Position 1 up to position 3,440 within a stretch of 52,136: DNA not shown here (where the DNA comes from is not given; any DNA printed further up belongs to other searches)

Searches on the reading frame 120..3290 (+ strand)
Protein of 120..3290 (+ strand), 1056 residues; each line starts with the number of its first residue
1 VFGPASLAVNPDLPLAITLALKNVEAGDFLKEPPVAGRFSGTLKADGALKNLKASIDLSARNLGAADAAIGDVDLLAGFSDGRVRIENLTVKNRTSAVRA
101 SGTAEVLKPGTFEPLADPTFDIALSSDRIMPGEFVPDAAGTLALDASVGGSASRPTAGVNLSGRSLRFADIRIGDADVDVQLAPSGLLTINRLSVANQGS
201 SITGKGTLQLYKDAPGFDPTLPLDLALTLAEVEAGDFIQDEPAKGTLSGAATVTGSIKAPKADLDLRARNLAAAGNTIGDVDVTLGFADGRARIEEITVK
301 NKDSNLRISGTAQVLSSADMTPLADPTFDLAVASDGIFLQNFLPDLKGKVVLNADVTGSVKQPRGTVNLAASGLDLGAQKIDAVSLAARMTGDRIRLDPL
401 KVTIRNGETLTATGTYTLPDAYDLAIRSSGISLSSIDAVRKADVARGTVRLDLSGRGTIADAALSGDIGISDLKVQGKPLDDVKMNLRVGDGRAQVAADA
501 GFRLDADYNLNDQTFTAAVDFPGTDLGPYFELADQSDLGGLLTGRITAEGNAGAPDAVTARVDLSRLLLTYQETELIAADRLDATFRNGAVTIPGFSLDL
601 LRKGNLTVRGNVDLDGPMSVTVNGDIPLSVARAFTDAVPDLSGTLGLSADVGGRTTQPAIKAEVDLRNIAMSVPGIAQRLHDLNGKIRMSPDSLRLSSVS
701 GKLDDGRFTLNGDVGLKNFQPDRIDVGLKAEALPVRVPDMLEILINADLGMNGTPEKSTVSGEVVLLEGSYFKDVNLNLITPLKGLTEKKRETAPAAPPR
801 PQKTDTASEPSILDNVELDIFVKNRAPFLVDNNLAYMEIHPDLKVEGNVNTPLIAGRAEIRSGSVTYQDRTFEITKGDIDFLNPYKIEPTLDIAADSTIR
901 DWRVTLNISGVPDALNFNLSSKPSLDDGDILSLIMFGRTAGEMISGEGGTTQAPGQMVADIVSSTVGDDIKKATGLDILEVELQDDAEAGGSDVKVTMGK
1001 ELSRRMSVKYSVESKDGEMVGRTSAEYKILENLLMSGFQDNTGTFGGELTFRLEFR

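Call 31: search_protein_families(library=pfam, proteins=[window:120-3290:+], max_evalue=0.00001)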
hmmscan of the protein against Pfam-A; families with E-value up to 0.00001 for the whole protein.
window:120-3290:+ (1056 aa): 2 families
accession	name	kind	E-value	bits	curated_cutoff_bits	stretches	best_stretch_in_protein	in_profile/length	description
PF04357.19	TamB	-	1.3e-52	179.8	22.4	1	701-1055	5-381/381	TamB, inner membrane protein subunit of TAM complex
PF13116.12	YhdP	-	5.7e-08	31.6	46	0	640-718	639-713/1224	YhdP protein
